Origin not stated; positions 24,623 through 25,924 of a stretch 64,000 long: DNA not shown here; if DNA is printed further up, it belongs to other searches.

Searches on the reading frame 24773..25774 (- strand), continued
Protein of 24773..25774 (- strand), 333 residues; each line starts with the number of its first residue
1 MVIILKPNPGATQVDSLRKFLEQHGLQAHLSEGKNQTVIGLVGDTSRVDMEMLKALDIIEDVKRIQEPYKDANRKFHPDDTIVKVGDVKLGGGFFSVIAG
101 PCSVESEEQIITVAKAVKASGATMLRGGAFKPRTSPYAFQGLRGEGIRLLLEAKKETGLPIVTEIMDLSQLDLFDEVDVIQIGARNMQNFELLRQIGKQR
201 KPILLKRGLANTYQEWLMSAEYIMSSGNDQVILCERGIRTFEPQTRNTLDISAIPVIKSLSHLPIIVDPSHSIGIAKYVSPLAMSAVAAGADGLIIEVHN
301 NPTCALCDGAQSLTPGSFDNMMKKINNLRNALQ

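Call 25: find_related_loci(query=window:24776-25774:-, collection=metagenome_contigs, flank=1500)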
Query window:24776-25774:- (333 aa) in metagenome_contigs; peptide patterns used: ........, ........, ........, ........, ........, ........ (x = any residue, [..] = any of these).
600 stretches matched a pattern (row limit reached: there are more); 540 encode a relative of the query (tblastn E <= 1e-3); the best 80 are kept; 80 distinct loci.
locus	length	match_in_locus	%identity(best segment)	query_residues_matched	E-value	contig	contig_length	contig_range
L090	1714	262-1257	91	1-332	0e+0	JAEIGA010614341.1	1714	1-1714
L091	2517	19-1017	68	1-333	1e-168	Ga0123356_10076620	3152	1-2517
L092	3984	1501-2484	67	1-328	4e-158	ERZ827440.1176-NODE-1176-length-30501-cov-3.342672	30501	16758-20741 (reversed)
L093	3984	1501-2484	68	1-328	1e-157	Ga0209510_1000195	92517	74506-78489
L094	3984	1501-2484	68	1-328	3e-158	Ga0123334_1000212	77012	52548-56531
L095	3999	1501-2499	66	1-333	1e-156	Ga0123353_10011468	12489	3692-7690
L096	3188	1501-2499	67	1-333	1e-159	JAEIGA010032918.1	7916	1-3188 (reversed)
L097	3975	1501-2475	68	1-325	2e-156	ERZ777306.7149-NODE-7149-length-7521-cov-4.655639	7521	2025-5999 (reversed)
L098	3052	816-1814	67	1-333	2e-162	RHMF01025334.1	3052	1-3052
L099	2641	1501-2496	67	1-332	3e-159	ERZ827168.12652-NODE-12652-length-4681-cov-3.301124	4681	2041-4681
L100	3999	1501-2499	66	1-331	6e-153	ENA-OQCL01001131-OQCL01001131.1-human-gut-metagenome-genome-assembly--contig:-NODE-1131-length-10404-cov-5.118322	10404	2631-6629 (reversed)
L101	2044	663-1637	70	1-325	3e-164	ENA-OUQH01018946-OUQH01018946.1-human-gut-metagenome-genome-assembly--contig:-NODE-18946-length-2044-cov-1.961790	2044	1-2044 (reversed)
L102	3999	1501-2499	66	1-331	5e-153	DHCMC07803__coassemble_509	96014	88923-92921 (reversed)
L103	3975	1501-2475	70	1-325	4e-153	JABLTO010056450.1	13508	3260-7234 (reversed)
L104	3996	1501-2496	67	1-332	2e-152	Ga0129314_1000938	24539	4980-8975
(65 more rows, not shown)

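Call 27: find_encoding_contigs(protein=P0022, flank=2000, max_places=2)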
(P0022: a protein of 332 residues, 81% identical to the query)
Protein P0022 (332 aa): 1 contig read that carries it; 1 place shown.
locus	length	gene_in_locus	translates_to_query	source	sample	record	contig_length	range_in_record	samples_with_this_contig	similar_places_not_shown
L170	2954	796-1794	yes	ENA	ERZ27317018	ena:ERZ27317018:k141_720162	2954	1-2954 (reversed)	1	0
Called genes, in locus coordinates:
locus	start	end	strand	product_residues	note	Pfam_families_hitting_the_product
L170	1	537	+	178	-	?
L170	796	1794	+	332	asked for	PF18152:DAHP_snth_FXD, PF00793:DAHP_synth_1, PF03102:NeuB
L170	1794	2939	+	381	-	PF01817:CM_2, PF00800:PDT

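Call 28: find_encoding_contigs(protein=P0032, flank=2000, max_places=2)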
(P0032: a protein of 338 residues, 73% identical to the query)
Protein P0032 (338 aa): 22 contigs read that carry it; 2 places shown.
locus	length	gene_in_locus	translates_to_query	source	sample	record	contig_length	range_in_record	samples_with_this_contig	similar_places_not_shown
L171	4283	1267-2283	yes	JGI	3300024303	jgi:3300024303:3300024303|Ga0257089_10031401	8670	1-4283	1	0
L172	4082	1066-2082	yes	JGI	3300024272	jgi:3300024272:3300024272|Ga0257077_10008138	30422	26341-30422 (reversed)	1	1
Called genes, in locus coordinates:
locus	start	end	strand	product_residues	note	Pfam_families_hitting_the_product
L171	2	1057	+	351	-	?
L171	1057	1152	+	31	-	-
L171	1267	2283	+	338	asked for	PF18152:DAHP_snth_FXD, PF00793:DAHP_synth_1, PF03102:NeuB (weak)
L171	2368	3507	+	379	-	PF01817:CM_2, PF00800:PDT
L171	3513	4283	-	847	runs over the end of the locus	PF01624:MutS_I, PF05188:MutS_II, PF05192:MutS_III, PF05190:MutS_IV, PF00488:MutS_V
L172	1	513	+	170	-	?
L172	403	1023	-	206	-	-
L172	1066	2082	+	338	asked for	PF18152:DAHP_snth_FXD, PF00793:DAHP_synth_1, PF03102:NeuB (weak)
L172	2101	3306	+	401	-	PF01817:CM_2, PF00800:PDT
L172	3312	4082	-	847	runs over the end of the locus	PF01624:MutS_I, PF05188:MutS_II, PF05192:MutS_III, PF05190:MutS_IV, PF00488:MutS_V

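Call 29: find_encoding_contigs(protein=P0095, flank=2000, max_places=2)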
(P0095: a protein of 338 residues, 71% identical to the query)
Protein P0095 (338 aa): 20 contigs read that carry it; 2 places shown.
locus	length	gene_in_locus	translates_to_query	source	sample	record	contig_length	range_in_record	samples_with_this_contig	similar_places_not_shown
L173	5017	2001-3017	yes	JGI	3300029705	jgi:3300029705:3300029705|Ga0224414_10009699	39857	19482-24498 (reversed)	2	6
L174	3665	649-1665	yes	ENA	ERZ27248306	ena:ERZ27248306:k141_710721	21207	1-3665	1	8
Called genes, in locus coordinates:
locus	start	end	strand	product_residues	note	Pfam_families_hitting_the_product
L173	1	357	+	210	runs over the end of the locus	PF00657:Lipase_GDSL, PF13472:Lipase_GDSL_2, PF04311:DUF459 (weak)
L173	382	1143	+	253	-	-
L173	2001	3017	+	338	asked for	PF18152:DAHP_snth_FXD, PF00793:DAHP_synth_1, PF03102:NeuB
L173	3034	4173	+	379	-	PF01817:CM_2, PF00800:PDT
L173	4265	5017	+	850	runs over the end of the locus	PF00133:tRNA-synt_1, PF09334:tRNA-synt_1g, PF13603:tRNA-synt_1_2, PF00133:tRNA-synt_1 (weak), PF08264:Anticodon_1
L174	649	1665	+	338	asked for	PF18152:DAHP_snth_FXD, PF00793:DAHP_synth_1, PF03102:NeuB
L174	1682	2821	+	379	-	PF01817:CM_2, PF00800:PDT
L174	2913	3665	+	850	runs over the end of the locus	PF00133:tRNA-synt_1, PF09334:tRNA-synt_1g, PF13603:tRNA-synt_1_2, PF00133:tRNA-synt_1 (weak), PF08264:Anticodon_1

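Call 74: search_solved_structures(query=window:24776-25774:-, max_evalue=1e-20)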
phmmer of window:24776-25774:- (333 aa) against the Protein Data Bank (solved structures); distinct sequences matched with E-value up to 1e-20: 10.
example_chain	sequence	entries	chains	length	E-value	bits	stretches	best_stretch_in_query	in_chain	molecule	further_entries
4grs_A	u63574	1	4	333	2.1e-111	375.5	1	1-326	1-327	Phospho-2-dehydro-3-deoxyheptonate aldolase, 2-dehydro-3-deoxyphosphoheptonate aldolase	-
1rzm_A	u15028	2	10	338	2.6e-106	358.8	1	1-332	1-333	Phospho-2-dehydro-3-deoxyheptonate aldolase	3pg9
1vr6_A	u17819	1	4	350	2.9e-106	358.7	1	1-332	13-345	Phospho-2-dehydro-3-deoxyheptonate aldolase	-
1vs1_A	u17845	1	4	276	2.6e-89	303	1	79-325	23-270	3-deoxy-7-phosphoheptulonate synthase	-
3pg8_A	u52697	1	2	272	8.3e-89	301.3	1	72-332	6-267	Phospho-2-dehydro-3-deoxyheptonate aldolase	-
1zco_A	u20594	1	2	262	6.2e-88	298.5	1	75-326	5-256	2-dehydro-3-deoxyphosphoheptonate aldolase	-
4c1k_A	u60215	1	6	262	1.7e-87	297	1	75-326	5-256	2-DEHYDRO-3-DEOXYPHOSPHOHEPTONATE ALDOLASE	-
4c1l_A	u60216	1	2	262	1.6e-86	293.8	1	75-326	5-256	2-dehydro-3-deoxyphosphoheptonate aldolase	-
5j6f_A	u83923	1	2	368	1.7e-83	283.9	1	71-326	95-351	3-deoxy-D-arabino-heptulosonate 7-phosphate synthase, chorismate mutase-isozyme 3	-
3nvt_A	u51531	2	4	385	1.5e-79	270.9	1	73-321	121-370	3-deoxy-D-arabino-heptulosonate 7-phosphate synthase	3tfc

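Call 75: find_encoding_contigs(protein=P0018, flank=1000, max_places=1)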
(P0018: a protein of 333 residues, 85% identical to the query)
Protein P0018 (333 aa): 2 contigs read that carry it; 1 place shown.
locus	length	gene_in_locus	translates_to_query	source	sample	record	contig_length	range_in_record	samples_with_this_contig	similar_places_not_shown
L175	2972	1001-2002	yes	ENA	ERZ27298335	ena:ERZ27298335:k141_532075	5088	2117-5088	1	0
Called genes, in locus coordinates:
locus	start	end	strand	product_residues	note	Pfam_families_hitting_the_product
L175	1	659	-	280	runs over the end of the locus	PF01012:ETF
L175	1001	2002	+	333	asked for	PF18152:DAHP_snth_FXD, PF00793:DAHP_synth_1, PF03102:NeuB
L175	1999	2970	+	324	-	?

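Call 76: find_encoding_contigs(protein=P0015, flank=1000, max_places=1)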
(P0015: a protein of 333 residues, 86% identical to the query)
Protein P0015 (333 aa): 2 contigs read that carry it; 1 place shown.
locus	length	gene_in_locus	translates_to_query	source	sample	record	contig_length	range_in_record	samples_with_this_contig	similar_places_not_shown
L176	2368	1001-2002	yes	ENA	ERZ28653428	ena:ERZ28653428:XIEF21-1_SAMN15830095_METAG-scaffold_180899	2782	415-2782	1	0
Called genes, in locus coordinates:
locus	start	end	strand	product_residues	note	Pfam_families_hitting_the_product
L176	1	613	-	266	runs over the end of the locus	PF01012:ETF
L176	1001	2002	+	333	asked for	PF18152:DAHP_snth_FXD, PF00793:DAHP_synth_1, PF03102:NeuB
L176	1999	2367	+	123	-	?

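Call 77: find_encoding_contigs(protein=P0020, flank=1000, max_places=1)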
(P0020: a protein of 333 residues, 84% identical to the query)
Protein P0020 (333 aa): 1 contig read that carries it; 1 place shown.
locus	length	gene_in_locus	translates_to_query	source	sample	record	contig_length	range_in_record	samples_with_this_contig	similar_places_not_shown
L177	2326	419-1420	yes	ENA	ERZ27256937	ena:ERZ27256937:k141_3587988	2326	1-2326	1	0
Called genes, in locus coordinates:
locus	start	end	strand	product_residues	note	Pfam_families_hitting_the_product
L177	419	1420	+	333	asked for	PF18152:DAHP_snth_FXD, PF00793:DAHP_synth_1, PF03102:NeuB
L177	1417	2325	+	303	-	?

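Call 78: find_encoding_contigs(protein=P0011, flank=1000, max_places=1)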
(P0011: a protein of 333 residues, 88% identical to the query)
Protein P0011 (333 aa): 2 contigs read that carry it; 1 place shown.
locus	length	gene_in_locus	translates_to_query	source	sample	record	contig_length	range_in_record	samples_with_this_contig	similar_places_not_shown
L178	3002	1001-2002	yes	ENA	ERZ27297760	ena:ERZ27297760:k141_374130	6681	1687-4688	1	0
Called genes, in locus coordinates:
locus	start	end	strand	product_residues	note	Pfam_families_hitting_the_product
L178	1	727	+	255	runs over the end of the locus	PF02522:Antibiotic_NAT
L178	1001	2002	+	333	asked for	PF18152:DAHP_snth_FXD, PF00793:DAHP_synth_1, PF03102:NeuB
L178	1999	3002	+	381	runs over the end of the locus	PF01817:CM_2, PF00800:PDT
